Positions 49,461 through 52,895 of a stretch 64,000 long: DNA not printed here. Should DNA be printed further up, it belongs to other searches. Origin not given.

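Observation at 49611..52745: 1044-aa multidomain protein combining an HExxH domain, a PD40 propeller and an Omp85-like C-terminus ending in Phe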

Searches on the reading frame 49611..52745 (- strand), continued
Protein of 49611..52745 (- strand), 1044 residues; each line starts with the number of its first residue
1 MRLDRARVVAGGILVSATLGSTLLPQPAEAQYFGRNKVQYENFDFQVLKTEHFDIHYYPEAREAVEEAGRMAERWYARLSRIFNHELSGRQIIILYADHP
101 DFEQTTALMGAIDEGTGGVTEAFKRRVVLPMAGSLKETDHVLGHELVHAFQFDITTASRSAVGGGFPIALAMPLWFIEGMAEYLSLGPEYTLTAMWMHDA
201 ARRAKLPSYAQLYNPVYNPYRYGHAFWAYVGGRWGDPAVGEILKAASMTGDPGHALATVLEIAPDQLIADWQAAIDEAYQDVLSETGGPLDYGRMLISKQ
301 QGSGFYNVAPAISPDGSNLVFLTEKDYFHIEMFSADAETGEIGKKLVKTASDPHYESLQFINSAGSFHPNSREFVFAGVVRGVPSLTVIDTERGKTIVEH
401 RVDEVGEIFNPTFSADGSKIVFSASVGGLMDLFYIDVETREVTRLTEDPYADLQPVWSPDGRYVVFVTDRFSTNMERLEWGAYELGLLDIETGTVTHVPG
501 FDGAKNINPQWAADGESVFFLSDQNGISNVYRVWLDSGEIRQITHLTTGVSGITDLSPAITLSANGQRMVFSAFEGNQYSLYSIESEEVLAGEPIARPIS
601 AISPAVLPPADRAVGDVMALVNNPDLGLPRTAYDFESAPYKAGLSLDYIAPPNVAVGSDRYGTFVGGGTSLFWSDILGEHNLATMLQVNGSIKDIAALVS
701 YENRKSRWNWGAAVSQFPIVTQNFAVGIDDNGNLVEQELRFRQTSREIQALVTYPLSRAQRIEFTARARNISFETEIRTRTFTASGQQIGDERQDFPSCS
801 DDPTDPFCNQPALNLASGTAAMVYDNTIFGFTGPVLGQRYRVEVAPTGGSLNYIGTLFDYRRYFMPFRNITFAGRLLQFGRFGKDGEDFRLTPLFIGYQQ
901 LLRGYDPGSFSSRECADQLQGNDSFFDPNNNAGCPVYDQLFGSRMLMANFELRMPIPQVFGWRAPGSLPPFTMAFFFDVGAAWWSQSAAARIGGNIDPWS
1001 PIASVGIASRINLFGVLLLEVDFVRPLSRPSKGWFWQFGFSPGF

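Call 20: find_related_loci(query=A1, collection=genome_contigs, flank=6000)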
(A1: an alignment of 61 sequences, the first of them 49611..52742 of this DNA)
Query A1 (1043 aa) in genome_contigs; peptide patterns used: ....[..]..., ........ (x = any residue, [..] = any of these).
600 stretches matched a pattern (row limit reached: there are more); 585 encode a relative of the query (tblastn E <= 1e-3); the best 80 are kept; 80 distinct loci.
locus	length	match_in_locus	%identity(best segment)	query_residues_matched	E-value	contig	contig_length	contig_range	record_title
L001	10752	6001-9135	65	1-1043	0e+0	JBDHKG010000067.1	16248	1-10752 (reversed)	MAG: Gemmatimonadota bacterium isolate BHB10-38_Bin_179 BHB10-38_Bin_179_scaffold_15492, whole genome shotgun sequence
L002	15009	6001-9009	50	24-1043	0e+0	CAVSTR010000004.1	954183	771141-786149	MAG: uncultured Gemmatimonadales bacterium isolate MFD09212.bin.1.3 genome assembly, contig: contig_6339, whole genome s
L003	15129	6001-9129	49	14-1043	0e+0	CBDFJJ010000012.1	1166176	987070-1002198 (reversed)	MAG: Gemmatimonadales bacterium isolate cc5d84ec-392c-4d77-a455-882139ed0c07 genome assembly, contig: contig_12, whole g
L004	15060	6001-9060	48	7-1043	0e+0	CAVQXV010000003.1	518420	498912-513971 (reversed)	MAG: uncultured Gemmatimonadales bacterium isolate MFD00008.bin.2.66 genome assembly, contig: contig_47937, whole genome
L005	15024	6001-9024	48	25-1043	0e+0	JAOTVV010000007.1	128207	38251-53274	MAG: Gemmatimonadota bacterium isolate 13_May_SF_Bin58 13_May_SF_Bin58_scaffold_49_c1, whole genome shotgun sequence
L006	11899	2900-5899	49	12-1043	0e+0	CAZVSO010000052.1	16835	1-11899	MAG TPA_asm: uncultured Gemmatimonadaceae bacterium isolate SRP119689_co1_97 genome assembly, contig: NODE_4752_length_1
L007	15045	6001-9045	48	2-1043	0e+0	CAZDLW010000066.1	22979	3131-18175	MAG TPA_asm: uncultured Bifidobacteriaceae bacterium isolate SRP217488_co1_159 genome assembly, contig: NODE_1241_length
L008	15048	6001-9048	49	7-1043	0e+0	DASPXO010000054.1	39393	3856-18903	MAG TPA_asm: Gemmatimonadales bacterium isolate SMAG_U11569 k141_520002, whole genome shotgun sequence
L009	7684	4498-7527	47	13-1041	0e+0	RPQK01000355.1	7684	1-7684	MAG: Acidobacteria bacterium isolate metabat2.299 metabat2.299_Contig_424433, whole genome shotgun sequence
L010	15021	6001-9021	48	28-1043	0e+0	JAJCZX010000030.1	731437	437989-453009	MAG: Gemmatimonadota bacterium isolate OFTM32 OFTM32_29, whole genome shotgun sequence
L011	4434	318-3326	48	26-1043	0e+0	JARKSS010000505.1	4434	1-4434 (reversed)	MAG: Vicinamibacterales bacterium isolate Seed_maxbin.097_sub k141_479744, whole genome shotgun sequence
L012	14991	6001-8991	46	27-1043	0e+0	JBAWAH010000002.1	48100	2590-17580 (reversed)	MAG: Bacteroidota bacterium isolate MFD09378_ilm_asm_bin8 k127_20707, whole genome shotgun sequence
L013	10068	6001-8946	47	27-1043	0e+0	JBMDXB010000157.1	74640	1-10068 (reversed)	MAG: Vicinamibacterales bacterium isolate FBaNitSoil1_11 FBaNitSoil1_contig157, whole genome shotgun sequence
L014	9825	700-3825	47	4-1043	0e+0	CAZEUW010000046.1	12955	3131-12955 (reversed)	MAG TPA_asm: uncultured Gemmatimonadota bacterium isolate SRP195330_co1_27 genome assembly, contig: NODE_4151_length_129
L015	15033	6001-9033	47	11-1043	0e+0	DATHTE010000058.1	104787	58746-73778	MAG TPA_asm: Vicinamibacterales bacterium isolate SMAG_U16069 k141_439587, whole genome shotgun sequence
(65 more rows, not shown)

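Call 34: predict_structure(alignment_id=A1)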
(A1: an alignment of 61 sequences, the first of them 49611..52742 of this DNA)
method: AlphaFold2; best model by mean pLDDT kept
length: 1043 residues; sequences in the alignment: 61
mean_pLDDT: 83.1   pTM: 0.80
mean pLDDT of the five models: 83.1, 81.9, 80.0, 79.0, 78.4
residues with pLDDT >= 90: 490; 70-90: 387; 50-70: 85; < 50: 81
segments of 3 or more residues with pLDDT < 50: 1-3, 17-35, 109-115, 157-163, 347-358, 651-665, 918-931
pLDDT, mean of each block of 10 residues (from residue 1): 55 54 35 48 89 94 94 95 92 85 61 58 84 87 94 67 66 90 92 94 90 81 95 92 90 94 95 93 93 93 89 94 69 91 65 40 88 84 85 87 87 95 92 94 94 95 96 91 96 96 93 96 94 96 94 87 94 92 96 88 88 77 87 90 73 35 49 85 71 75 84 83 84 87 88 80 92 90 86 88 85 93 76 81 93 94 85 94 87 81 83 59 42 77 93 76 59 94 85 79 92 72 90 85 49
secondary structure, 60 per line:
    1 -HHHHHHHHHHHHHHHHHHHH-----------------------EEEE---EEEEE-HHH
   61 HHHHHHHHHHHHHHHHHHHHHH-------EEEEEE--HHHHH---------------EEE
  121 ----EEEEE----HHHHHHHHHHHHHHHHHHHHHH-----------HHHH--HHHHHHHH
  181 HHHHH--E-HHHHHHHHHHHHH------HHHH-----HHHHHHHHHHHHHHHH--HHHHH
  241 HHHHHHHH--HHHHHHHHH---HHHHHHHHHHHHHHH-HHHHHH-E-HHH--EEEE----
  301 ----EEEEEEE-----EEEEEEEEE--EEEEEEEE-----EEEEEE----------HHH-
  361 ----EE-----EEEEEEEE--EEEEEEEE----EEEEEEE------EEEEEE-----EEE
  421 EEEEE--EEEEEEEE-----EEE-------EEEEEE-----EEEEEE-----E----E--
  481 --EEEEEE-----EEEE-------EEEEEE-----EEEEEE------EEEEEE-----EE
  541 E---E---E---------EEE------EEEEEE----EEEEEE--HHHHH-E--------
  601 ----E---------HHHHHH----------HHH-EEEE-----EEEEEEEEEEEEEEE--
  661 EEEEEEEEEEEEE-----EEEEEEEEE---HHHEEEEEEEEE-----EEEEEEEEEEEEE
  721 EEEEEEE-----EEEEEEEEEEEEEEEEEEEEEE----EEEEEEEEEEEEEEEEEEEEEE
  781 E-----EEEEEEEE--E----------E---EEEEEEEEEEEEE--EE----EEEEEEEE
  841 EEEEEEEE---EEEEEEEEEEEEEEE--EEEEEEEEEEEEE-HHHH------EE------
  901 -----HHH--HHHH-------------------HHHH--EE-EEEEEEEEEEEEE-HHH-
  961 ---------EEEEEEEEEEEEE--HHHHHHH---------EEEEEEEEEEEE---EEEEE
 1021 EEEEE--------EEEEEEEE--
elements in order (helices of 4 or more, strands of 3 or more residues): H2-21 E45-48 E52-56 H58-82 E90-95 H98-102 E118-120 E125-129 H134-155 H167-170 H173-185 H190-202 H209-212 H218-233 H236-248 H251-259 H263-277 H279-284 E293-296 E305-311 E317-325 E328-335 E341-346 E372-379 E382-389 E394-400 E407-412 E418-425 E428-435 E441-443 E451-456 E462-467 E483-488 E494-497 E505-510 E516-521 E528-533 E539-541 E559-561 E568-573 E578-583 H586-590 H615-620 E635-638 E644-658 E661-673 E679-687 E694-702 E708-727 E733-754 E759-781 E787-794 E812-824 E833-848 E852-866 E869-881 H883-886 H911-914 H934-937 E943-955 E970-982 H985-991 E1001-1012 E1016-1025 E1034-1041

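Call 38: fold_search(model_id=the predicted structure, library=pdb)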
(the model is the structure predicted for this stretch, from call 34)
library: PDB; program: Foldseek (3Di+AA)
matches with E <= 10: 1017; with E <= 0.001: 483
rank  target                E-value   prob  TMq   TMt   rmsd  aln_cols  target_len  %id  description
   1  6pnv                  9.1e-12  1.00  0.20  0.49  14.8       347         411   16  1.42 Angstrom Resolution Crystal Structure of Translocation Protein TolB from Salmonella enterica (released 2019-07-17)
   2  9a2l_MODEL_1_A        1.4e-11  1.00  0.21  0.48  14.4       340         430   16  Model of E. coli TolB by in-cell photo-crosslinking MS and deep learning (released 2023-02-24)
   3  1crz                  1.9e-11  1.00  0.20  0.50  13.7       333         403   17  CRYSTAL STRUCTURE OF THE E. COLI TOLB PROTEIN (released 2000-08-16)
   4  2w8b_A                2.7e-11  1.00  0.18  0.43  19.6       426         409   16  Crystal structure of processed TolB in complex with Pal (released 2009-02-17)
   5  2w8b_B                2.8e-11  1.00  0.21  0.51  13.7       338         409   15  Crystal structure of processed TolB in complex with Pal (released 2009-02-17)
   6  2hqs_A                3.1e-11  1.00  0.21  0.52   6.2       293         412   17  Crystal structure of TolB/Pal complex (released 2007-04-03)
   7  7mx5_B                3.2e-11  1.00  0.21  0.51  14.3       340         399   20  Crystal structure of TolB from Acinetobacter baumannii (released 2021-05-26)
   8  4jml_A                4.1e-11  1.00  0.21  0.52  11.9       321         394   17  Crystal structure of the TolB(P201C)-ColicinE9 TBE peptide(A33C) complex. (released 2013-07-17)
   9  3iax_A                6.1e-11  1.00  0.21  0.52  12.4       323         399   18  The crystal structure of the TolB box of Colicin A in complex with TolB reveals important differences in the recruitme (released 2009-10-13)
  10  1c5k                  7.2e-11  1.00  0.21  0.52   7.5       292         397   17  THE STRUCTURE OF TOLB, AN ESSENTIAL COMPONENT OF THE TOL-DEPENDENT TRANSLOCATION SYSTEM AND ITS INTERACTIONS WITH THE TR (released 2000-12-06)
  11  2hqs_B                1.2e-10  1.00  0.21  0.51   7.3       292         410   17  Crystal structure of TolB/Pal complex (released 2007-04-03)
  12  2ivz_D                1.2e-10  1.00  0.20  0.52  12.3       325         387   16  Structure of TolB in complex with a peptide of the colicin E9 T- domain (released 2006-08-16)
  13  4r40_C                1.3e-10  1.00  0.20  0.50  13.4       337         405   15  Crystal Structure of TolB/Pal complex from Yersinia pestis. (released 2014-09-03)
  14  2ivz_A                1.9e-10  1.00  0.21  0.52  13.7       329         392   17  Structure of TolB in complex with a peptide of the colicin E9 T- domain (released 2006-08-16)
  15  4r40_A                1.9e-10  1.00  0.21  0.50  14.5       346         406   15  Crystal Structure of TolB/Pal complex from Yersinia pestis. (released 2014-09-03)
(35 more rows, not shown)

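Call 52: list_cluster_members(proteins=[P0001, P0093, P0026])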
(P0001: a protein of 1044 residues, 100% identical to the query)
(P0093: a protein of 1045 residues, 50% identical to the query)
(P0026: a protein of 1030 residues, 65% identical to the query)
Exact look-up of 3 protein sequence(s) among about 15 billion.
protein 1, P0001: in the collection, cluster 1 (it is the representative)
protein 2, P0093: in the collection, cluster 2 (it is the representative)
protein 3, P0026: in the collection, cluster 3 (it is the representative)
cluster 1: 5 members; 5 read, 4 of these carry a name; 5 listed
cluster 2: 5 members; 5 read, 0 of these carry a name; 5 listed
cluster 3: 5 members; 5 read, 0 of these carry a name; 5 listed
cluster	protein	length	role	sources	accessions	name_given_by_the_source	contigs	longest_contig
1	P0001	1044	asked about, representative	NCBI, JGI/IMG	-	Tol biopolymer transport system component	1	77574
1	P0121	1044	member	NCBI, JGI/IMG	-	Tol biopolymer transport system component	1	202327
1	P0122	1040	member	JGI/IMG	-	Tol biopolymer transport system component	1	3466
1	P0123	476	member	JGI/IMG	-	hypothetical protein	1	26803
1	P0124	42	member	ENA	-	-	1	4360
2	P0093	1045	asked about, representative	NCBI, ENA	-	-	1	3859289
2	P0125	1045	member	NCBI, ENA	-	-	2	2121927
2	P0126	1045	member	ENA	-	-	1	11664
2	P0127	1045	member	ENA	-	-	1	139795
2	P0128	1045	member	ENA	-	-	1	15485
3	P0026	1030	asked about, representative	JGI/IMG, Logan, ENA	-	-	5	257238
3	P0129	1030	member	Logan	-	-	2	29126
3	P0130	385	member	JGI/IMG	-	-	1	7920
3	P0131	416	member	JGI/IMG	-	-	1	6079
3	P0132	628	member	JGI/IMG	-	-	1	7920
